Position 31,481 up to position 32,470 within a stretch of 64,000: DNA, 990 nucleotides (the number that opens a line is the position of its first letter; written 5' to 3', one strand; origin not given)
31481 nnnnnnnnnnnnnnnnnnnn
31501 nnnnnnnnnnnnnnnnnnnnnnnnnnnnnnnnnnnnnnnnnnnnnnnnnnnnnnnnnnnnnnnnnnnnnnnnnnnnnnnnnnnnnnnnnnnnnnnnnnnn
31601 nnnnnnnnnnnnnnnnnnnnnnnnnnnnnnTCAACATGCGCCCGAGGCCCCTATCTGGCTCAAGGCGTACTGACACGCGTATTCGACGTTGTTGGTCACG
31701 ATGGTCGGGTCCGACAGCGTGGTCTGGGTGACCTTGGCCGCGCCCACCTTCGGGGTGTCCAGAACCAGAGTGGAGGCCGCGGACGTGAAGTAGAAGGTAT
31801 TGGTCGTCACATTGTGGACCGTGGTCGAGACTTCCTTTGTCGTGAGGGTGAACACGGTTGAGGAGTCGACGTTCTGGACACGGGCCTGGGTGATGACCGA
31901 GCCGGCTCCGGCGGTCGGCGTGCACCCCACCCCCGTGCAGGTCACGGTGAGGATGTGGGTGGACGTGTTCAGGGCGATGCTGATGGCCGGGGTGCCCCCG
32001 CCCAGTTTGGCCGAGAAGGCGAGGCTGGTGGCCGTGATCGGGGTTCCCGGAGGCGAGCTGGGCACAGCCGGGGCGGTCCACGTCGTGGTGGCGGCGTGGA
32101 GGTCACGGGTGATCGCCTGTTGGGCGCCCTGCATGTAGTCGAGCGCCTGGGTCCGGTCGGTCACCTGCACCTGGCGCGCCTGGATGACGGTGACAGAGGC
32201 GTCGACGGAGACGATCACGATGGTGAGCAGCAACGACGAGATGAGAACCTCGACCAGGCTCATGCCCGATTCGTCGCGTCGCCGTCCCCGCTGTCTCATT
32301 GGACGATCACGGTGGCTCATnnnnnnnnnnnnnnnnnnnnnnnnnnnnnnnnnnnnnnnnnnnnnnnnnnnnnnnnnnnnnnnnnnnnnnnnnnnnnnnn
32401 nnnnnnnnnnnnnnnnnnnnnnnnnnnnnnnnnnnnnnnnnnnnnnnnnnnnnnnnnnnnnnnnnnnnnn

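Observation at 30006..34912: Orphan three-gene type-IV-pilin-like operon headed by a giant modular (Ig-repeat) prepilin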

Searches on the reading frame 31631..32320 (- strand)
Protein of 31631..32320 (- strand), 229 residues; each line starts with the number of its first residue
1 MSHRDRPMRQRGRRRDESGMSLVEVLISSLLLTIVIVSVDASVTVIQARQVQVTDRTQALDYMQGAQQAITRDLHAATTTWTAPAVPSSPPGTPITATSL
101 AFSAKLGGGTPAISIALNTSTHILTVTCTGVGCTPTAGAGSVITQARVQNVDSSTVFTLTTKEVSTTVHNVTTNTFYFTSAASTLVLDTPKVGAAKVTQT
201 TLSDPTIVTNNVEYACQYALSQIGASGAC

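Call 3: search_protein_families(library=pfam, proteins=[window:31631-32320:-], max_evalue=1)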
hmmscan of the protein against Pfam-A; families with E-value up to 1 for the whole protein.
window:31631-32320:- (229 aa): 1 family
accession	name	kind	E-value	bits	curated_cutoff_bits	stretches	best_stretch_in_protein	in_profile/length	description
PF07963.17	N_methyl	-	0.00032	20.6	21.2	1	14-38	1-25/27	Prokaryotic N-terminal methylation motif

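Call 4: search_protein_families(library=ncbifam, proteins=[window:31631-32320:-], max_evalue=1)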
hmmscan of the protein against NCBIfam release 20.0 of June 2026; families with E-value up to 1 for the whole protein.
window:31631-32320:- (229 aa): 6 families
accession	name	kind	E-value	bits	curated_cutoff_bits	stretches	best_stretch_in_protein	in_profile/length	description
TIGR02523.1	type_IV_pilV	equivalog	0.0029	18.1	52.2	1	18-58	2-38/139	type IV pilus modification protein PilV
NF041013.1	T4P_ComGE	equivalog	0.011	15.8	49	1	19-73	5-59/83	competence type IV pilus minor pilin ComGE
NF007848.0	PRK10557.1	equivalog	0.027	13.8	120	1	11-77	4-70/192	prepilin peptidase-dependent protein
NF038304.1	EPS_HpsC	equivalog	0.028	14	200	1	9-78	12-81/318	hormogonium polysaccharide secretion pseudopilin HpsC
TIGR02599.1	TIGR02599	subfamily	0.14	11.4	256.5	1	20-78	2-60/361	Verru_Chthon cassette protein C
TIGR02532.1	IV_pilin_GFxxxE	domain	0.25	11.3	16.3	1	18-37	2-21/24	prepilin-type N-terminal cleavage/methylation domain-containing protein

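Call 8: find_encoding_contigs(protein=window:31631-32320:-, flank=10000, max_places=6)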
Protein window:31631-32320:- (229 aa): no gene with exactly this product is on record in the collection.

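Call 42: search_solved_structures(query=A4, max_evalue=10, show_alignments=0)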
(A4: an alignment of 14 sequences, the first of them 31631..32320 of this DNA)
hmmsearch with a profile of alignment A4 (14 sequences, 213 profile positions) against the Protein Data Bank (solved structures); distinct sequences matched with E-value up to 10: 8.
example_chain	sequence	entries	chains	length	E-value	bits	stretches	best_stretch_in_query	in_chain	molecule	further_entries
9egp_A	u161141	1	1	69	0.043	16.9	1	7-32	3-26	Geopilin domain 1 protein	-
7tgg_A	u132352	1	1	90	0.062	16.4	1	6-36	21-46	Geopilin domain 1 protein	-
8uhf_A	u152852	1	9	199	0.15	15.2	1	15-67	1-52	Toxin co-regulated pilin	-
3tx6_A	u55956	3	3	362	0.2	14.7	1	78-156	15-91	Putative branched-chain amino acid transport system substrate-binding protein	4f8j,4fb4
4jb0_A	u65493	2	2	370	0.21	14.7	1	78-156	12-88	branched-chain amino acid transport system substrate-binding protein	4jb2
3ukj_A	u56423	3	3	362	0.36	13.9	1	78-156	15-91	Extracellular ligand-binding receptor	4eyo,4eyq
9lab_B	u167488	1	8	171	0.68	13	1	11-42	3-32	MSHA major pilin subunit MshA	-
6m6z_A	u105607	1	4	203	4.2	10.4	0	15-77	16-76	TMH4C4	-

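Call 61: search_protein_families(library=ncbifam, alignment_id=A4, max_evalue=0.1)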
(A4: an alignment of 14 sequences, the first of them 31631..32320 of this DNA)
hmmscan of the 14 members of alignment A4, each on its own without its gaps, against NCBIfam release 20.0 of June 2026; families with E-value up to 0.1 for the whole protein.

A. member 1, window:31631-32320:- (229 aa): 4 families
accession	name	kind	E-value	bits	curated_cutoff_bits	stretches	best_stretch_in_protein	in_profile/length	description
TIGR02523.1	type_IV_pilV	equivalog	0.0029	18.1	52.2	1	18-58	2-38/139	type IV pilus modification protein PilV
NF041013.1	T4P_ComGE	equivalog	0.011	15.8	49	1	19-73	5-59/83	competence type IV pilus minor pilin ComGE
NF007848.0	PRK10557.1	equivalog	0.027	13.8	120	1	11-77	4-70/192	prepilin peptidase-dependent protein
NF038304.1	EPS_HpsC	equivalog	0.028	14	200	1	9-78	12-81/318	hormogonium polysaccharide secretion pseudopilin HpsC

B. families by the number of members that match (of 14 scanned): 22 families
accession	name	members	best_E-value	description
NF041013.1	T4P_ComGE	12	2.2e-06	competence type IV pilus minor pilin ComGE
NF007848.0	PRK10557.1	12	0.00011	prepilin peptidase-dependent protein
NF038304.1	EPS_HpsC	9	9.7e-06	hormogonium polysaccharide secretion pseudopilin HpsC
TIGR02532.1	IV_pilin_GFxxxE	8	7.1e-06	prepilin-type N-terminal cleavage/methylation domain-containing protein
TIGR02599.1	TIGR02599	8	0.0007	Verru_Chthon cassette protein C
NF007660.0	PRK10332.1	7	3.5e-05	prepilin-type N-terminal cleavage/methylation domain-containing protein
TIGR01707.1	gspI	6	0.00023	type II secretion system minor pseudopilin GspI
NF007800.0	PRK10506.1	6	0.0038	prepilin peptidase-dependent protein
TIGR01708.2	typeII_sec_gspH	5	0.0063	type II secretion system minor pseudopilin GspH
TIGR01711.1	gspJ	4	0.004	type II secretion system minor pseudopilin GspJ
NF041002.1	pilin_ComGF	4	0.0062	competence type IV pilus minor pilin ComGF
TIGR01710.1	typeII_sec_gspG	2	0.024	type II secretion system major pseudopilin GspG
TIGR02596.1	TIGR02596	2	0.042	Verru_Chthon cassette protein D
NF006453.0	PRK08808.1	1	2.2e-05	type II secretion system protein J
TIGR02523.1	type_IV_pilV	1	0.0029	type IV pilus modification protein PilV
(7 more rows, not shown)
